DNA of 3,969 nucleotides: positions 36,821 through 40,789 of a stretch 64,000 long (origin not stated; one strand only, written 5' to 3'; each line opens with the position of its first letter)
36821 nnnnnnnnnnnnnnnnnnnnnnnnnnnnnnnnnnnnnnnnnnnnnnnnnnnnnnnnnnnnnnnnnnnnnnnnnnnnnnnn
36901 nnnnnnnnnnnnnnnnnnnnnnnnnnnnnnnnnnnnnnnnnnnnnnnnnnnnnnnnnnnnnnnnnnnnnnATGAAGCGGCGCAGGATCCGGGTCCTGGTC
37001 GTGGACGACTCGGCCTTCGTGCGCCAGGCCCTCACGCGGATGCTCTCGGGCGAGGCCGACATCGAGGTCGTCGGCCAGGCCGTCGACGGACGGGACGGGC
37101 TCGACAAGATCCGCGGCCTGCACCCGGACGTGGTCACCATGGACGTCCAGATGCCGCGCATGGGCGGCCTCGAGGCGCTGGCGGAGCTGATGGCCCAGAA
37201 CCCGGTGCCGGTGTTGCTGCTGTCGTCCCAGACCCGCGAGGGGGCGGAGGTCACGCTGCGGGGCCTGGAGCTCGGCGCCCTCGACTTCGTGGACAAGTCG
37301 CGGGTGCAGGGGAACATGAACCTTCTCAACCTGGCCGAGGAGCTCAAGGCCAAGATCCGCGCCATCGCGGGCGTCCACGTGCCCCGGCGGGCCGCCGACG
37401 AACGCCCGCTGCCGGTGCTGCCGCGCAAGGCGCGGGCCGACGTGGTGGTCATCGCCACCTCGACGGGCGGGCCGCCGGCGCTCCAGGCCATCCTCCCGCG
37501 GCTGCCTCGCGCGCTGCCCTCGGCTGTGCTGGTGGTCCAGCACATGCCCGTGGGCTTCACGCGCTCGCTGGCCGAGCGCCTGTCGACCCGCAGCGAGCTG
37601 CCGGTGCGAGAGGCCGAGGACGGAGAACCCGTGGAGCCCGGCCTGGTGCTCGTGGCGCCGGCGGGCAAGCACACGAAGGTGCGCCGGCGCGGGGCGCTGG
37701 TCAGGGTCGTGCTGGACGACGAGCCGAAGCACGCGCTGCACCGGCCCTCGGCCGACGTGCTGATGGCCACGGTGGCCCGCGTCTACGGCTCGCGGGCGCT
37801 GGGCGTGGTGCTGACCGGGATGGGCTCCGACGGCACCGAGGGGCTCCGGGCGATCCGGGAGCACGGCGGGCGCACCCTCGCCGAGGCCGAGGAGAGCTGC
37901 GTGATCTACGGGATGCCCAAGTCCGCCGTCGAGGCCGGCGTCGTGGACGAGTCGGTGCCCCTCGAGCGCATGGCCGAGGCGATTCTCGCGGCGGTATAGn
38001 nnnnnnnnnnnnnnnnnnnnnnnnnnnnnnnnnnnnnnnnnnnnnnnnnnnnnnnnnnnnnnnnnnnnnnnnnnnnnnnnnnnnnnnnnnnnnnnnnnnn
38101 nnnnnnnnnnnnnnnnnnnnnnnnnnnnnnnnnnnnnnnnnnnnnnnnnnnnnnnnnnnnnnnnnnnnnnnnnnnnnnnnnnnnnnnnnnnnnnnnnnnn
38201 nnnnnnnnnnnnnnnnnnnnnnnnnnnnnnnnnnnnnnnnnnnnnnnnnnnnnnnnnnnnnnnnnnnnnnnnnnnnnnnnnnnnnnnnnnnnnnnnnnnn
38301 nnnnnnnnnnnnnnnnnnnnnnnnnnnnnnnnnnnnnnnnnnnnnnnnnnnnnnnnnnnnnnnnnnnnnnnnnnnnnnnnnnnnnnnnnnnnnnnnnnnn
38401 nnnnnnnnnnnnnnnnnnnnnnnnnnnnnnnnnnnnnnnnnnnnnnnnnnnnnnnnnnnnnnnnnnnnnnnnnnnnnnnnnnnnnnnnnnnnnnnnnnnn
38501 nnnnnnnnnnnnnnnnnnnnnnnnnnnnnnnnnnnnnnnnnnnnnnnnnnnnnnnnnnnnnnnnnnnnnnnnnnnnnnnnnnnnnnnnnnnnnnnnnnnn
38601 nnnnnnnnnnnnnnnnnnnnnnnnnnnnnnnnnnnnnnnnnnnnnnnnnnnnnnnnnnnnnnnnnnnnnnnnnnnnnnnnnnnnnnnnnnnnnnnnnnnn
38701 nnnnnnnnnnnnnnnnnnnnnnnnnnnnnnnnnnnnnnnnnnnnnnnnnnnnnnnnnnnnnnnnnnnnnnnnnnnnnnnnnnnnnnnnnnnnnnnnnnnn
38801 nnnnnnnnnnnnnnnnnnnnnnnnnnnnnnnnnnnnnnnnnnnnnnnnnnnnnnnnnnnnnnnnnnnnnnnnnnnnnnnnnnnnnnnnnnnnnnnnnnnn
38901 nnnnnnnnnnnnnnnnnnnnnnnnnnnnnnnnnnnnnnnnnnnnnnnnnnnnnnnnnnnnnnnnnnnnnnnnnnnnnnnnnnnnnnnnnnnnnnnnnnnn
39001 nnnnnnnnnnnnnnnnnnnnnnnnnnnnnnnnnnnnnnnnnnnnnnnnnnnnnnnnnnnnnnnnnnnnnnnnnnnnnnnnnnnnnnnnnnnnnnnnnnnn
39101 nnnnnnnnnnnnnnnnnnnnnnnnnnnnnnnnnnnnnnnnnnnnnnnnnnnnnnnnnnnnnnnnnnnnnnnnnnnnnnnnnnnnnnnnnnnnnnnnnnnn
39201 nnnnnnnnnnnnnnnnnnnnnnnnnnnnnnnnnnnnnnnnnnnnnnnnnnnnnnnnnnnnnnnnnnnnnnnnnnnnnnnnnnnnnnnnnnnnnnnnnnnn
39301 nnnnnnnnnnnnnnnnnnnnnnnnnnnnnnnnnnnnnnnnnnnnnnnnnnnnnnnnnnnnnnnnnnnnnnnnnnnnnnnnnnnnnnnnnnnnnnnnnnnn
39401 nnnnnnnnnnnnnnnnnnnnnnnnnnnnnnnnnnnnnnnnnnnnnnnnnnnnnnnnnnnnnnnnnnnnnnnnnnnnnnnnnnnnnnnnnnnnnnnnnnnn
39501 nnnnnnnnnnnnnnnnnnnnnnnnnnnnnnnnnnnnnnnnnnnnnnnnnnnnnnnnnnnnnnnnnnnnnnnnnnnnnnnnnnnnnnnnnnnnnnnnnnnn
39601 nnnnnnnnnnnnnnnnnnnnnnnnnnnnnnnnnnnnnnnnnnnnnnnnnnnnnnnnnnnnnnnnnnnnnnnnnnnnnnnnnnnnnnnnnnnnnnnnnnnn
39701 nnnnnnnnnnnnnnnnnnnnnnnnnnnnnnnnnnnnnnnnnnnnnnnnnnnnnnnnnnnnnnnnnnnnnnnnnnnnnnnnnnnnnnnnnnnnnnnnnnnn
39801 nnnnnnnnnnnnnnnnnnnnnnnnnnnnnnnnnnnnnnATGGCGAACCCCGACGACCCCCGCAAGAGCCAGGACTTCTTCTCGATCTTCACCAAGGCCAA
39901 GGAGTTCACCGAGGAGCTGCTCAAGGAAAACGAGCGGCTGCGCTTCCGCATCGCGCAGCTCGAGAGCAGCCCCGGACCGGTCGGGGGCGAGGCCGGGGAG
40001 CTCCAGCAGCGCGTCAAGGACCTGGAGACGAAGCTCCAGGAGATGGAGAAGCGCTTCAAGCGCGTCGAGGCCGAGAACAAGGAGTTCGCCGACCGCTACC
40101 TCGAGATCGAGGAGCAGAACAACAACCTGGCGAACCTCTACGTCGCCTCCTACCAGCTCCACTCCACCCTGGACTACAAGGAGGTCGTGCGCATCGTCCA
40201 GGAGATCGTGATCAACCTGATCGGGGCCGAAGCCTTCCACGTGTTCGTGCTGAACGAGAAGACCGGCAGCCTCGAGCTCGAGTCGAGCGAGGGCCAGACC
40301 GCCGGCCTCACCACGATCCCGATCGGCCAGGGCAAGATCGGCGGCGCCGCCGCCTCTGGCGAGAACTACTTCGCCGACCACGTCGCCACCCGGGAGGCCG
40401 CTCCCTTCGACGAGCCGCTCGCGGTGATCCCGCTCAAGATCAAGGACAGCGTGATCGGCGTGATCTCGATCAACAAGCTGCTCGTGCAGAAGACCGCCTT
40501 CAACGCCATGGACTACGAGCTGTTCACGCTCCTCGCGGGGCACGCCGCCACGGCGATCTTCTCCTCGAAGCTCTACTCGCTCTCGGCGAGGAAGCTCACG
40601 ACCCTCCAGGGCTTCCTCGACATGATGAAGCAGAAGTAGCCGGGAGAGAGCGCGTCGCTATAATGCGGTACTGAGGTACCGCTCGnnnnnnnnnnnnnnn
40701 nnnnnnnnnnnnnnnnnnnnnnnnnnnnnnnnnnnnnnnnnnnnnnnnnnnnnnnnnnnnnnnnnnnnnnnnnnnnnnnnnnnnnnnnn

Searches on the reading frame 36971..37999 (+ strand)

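Call 60: search_protein_families(library=pfam, proteins=[window:36971-37999:+], max_evalue=0.0001)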
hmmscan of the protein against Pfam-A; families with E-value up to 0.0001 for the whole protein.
window:36971-37999:+ (342 aa): 2 families
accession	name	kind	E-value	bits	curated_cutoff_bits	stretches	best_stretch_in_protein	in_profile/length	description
PF01339.22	CheB_methylest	-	9.7e-67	224.5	24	1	159-338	1-174/174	CheB methylesterase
PF00072.30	Response_reg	-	2.9e-21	76.2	30.2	1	8-110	1-100/111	Response regulator receiver domain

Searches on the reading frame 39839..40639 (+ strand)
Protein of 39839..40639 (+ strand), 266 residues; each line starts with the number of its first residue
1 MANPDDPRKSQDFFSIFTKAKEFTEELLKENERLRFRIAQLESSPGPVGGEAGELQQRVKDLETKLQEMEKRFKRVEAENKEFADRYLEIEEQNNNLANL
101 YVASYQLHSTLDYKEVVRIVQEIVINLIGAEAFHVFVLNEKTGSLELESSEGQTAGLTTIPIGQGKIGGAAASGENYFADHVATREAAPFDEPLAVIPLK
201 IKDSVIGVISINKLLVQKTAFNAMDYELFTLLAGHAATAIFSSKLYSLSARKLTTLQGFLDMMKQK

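Call 3: search_protein_families(library=pfam, proteins=[window:39839-40639:+], max_evalue=0.01)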
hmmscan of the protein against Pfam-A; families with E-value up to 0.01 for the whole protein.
window:39839-40639:+ (266 aa): 8 families
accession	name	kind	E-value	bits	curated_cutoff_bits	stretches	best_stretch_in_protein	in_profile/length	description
PF13492.12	GAF_3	-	5.3e-11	43.5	27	1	114-240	3-127/129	GAF domain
PF13185.12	GAF_2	-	3.9e-10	40.5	28.6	1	111-240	2-135/136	GAF domain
PF16526.10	CLZ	-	3.2e-05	24.6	26.7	1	51-84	25-58/71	C-terminal leucine zipper domain of cyclic nucleotide-gated channels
PF01590.32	GAF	-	5.5e-05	24.2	22.4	1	115-240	4-133/133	GAF domain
PF25014.1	NET2A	-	0.00067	20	33.1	1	25-97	156-228/235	NET2A-like domain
PF05667.16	CCDC22_CC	-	0.0055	16.3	39.2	1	53-111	215-273/477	CCDC22 protein coiled-coil region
PF01576.24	Myosin_tail_1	-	0.0056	15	38.1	1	22-91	650-719/1081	Myosin tail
PF04136.21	COG3_N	-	0.009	16.4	27.9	1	53-101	14-62/147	Conserved oligomeric Golgi complex subunit 3, N-terminal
